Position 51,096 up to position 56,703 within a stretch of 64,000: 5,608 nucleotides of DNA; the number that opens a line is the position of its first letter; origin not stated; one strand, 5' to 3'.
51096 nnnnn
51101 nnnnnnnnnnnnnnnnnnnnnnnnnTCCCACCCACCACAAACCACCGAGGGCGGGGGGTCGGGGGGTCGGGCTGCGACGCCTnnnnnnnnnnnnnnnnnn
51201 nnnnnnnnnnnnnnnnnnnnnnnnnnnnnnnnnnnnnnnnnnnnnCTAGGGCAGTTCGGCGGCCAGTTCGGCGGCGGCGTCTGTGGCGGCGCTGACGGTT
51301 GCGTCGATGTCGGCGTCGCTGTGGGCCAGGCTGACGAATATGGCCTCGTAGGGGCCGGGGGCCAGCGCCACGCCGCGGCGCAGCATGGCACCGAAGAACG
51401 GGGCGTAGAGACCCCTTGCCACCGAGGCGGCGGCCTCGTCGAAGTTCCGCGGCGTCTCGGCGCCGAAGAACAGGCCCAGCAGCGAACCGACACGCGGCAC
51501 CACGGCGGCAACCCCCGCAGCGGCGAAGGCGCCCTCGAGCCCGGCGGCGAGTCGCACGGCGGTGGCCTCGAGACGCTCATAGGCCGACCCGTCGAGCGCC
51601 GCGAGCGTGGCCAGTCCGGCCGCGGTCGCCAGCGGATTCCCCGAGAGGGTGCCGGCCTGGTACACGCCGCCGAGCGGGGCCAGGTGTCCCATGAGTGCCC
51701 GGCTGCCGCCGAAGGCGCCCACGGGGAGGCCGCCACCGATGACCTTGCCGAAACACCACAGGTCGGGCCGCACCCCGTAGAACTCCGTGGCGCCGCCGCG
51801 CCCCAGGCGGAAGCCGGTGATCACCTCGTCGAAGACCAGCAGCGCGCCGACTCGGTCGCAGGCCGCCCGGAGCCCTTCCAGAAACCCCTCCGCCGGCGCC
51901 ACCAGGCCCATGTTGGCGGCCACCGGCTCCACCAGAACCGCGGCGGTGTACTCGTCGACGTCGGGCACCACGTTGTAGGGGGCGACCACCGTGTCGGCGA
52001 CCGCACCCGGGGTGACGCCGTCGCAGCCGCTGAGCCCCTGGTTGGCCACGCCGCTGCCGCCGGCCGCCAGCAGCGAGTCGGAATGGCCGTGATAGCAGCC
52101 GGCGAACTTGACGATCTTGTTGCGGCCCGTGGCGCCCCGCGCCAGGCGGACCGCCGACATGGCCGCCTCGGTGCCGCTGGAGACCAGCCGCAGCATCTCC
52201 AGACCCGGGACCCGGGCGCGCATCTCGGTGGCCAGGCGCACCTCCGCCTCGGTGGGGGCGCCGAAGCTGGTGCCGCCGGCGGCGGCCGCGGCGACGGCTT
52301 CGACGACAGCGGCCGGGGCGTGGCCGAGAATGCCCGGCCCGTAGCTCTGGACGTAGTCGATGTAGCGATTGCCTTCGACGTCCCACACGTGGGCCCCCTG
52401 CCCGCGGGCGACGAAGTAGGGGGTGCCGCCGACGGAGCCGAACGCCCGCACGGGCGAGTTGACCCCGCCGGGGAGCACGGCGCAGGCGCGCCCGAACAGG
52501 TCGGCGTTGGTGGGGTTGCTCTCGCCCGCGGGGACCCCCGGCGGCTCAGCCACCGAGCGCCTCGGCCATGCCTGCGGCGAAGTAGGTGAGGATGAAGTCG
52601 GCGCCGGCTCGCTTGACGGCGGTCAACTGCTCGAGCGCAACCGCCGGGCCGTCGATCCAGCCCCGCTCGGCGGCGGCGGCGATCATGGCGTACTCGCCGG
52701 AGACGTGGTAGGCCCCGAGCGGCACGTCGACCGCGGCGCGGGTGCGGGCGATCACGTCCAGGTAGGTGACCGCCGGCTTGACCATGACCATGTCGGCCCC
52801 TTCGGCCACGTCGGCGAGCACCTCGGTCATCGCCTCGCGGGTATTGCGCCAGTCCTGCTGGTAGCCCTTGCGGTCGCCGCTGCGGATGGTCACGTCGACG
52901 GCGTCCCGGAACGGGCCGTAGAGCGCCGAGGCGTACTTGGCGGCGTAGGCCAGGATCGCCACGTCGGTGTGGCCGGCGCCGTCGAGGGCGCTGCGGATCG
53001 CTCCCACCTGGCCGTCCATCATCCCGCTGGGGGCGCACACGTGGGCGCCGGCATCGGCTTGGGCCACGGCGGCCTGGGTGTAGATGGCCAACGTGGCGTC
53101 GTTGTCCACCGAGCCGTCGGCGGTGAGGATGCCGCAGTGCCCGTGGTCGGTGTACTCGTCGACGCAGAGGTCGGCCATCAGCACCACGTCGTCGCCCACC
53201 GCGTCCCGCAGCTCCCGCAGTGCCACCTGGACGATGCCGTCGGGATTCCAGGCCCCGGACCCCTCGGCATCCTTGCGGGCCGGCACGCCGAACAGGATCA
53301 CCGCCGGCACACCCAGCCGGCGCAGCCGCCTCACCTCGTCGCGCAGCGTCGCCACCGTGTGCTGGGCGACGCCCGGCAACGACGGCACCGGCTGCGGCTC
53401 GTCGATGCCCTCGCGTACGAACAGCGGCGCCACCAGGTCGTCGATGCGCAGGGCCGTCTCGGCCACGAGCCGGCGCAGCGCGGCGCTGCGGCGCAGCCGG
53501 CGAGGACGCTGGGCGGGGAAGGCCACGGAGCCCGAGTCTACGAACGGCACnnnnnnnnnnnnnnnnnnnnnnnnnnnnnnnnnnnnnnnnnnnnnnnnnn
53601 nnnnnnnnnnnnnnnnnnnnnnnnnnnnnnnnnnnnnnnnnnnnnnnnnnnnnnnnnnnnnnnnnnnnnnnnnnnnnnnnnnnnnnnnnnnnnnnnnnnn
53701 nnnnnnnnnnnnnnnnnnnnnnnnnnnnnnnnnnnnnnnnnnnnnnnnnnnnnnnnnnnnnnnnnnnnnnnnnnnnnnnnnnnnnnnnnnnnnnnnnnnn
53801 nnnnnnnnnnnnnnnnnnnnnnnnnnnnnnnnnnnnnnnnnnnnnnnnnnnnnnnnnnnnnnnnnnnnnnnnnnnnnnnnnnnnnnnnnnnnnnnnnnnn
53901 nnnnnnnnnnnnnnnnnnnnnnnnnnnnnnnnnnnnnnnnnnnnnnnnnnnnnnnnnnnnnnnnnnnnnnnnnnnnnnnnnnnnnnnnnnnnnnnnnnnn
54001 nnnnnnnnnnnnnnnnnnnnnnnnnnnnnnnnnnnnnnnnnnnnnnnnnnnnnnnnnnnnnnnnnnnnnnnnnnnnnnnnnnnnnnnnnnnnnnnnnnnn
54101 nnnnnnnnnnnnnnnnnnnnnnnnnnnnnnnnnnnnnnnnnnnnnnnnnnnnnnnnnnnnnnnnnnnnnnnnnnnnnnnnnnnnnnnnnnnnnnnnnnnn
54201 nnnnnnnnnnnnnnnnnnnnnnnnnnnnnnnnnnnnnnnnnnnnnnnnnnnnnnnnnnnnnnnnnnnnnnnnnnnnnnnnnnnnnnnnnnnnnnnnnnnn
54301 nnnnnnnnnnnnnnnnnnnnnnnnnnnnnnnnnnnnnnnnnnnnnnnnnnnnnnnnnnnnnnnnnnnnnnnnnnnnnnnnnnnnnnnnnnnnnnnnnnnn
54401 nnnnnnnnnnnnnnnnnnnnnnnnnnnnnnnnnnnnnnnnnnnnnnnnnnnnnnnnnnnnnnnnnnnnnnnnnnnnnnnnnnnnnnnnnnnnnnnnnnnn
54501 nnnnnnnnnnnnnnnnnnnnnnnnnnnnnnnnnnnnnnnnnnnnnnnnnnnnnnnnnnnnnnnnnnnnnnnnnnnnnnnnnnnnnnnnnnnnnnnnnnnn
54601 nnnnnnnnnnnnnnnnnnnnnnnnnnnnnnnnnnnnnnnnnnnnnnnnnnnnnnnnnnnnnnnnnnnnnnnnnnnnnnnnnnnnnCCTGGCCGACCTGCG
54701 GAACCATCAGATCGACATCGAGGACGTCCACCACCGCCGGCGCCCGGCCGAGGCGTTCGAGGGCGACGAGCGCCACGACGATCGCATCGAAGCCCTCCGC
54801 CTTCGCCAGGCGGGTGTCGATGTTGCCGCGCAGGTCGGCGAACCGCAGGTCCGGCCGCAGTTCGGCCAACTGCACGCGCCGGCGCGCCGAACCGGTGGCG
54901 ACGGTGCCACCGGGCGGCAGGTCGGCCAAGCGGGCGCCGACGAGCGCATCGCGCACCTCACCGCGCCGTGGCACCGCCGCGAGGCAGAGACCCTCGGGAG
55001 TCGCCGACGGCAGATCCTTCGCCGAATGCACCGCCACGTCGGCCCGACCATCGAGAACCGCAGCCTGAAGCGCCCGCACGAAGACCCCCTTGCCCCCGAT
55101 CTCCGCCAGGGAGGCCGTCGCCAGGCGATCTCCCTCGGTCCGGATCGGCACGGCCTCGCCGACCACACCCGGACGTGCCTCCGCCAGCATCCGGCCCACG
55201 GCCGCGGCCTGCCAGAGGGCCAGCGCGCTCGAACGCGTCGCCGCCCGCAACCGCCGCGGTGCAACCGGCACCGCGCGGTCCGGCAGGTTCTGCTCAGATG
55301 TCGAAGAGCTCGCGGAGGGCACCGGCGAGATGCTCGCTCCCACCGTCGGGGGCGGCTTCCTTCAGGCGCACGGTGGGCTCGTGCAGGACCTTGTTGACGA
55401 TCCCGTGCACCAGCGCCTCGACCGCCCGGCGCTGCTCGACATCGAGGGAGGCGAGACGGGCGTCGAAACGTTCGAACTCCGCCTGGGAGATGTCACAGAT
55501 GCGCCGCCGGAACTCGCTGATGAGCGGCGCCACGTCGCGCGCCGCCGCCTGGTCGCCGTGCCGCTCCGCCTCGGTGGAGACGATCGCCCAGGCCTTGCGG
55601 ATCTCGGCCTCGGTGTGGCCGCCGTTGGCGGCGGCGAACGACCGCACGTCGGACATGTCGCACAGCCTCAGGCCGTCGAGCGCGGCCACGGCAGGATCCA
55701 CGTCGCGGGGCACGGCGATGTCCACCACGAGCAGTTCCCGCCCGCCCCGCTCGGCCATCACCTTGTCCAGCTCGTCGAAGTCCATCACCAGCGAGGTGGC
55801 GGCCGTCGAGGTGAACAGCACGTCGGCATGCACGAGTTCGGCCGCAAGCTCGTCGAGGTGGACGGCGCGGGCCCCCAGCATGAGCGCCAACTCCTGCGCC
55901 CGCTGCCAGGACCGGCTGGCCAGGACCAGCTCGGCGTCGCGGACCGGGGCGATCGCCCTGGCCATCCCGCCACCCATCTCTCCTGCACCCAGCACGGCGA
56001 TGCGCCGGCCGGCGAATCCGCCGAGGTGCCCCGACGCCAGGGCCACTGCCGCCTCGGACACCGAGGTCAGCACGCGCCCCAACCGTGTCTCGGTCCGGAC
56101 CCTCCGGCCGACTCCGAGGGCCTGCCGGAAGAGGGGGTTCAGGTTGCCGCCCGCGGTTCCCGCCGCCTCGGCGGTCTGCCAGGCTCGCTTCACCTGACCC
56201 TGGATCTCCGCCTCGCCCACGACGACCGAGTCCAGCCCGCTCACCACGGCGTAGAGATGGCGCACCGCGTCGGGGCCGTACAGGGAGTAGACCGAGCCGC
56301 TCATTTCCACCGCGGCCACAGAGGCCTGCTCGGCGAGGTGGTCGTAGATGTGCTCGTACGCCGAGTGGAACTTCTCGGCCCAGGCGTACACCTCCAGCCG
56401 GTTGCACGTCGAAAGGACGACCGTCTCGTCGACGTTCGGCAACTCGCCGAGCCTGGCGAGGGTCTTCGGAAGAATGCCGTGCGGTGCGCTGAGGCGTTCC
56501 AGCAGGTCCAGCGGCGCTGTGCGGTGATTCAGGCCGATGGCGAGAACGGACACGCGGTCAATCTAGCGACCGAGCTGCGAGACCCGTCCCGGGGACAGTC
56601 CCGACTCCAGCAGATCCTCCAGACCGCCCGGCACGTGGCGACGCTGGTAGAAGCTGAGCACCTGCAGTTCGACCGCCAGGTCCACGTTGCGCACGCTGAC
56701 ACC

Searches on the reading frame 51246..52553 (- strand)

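Call 72: search_protein_families(library=pfam, proteins=[window:51246-52553:-], max_evalue=0.00001)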
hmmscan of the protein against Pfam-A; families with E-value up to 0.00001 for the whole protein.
window:51246-52553:- (435 aa): 1 family
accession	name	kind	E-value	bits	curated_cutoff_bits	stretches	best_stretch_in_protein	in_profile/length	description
PF00202.27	Aminotran_3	-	1.7e-66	225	30.5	1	44-398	9-372/403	Aminotransferase class-III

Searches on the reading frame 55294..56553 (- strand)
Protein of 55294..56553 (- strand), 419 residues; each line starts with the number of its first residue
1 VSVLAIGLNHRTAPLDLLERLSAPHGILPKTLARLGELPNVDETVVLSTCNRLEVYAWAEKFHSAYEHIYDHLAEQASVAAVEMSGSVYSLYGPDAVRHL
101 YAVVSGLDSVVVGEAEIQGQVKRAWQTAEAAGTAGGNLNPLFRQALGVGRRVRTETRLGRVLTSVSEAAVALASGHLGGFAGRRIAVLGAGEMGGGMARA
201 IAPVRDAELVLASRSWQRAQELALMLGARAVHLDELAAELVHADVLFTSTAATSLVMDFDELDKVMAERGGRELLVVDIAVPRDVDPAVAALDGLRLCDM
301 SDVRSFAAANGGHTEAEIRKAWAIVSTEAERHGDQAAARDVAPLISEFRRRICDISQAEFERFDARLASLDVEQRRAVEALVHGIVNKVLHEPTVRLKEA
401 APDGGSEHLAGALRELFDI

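Call 72: search_protein_families(library=pfam, proteins=[window:55294-56553:-], max_evalue=0.00001)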
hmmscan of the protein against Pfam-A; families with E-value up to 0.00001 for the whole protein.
window:55294-56553:- (419 aa): 4 families
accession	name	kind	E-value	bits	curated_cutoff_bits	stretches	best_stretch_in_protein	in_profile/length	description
PF05201.20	GlutR_N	-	1e-46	158.9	27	1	6-156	1-151/151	Glutamyl-tRNAGlu reductase, N-terminal domain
PF01488.26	Shikimate_DH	-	8.8e-28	97.5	24.3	1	172-304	2-136/138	Shikimate / quinate 5-dehydrogenase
PF00745.25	GlutR_dimer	-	3.3e-23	82.3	22.9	1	320-419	1-99/99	Glutamyl-tRNAGlu reductase, dimerisation domain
PF03807.23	F420_oxidored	-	1e-06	29.6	21.6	1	184-253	1-70/94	NADP oxidoreductase coenzyme F420-dependent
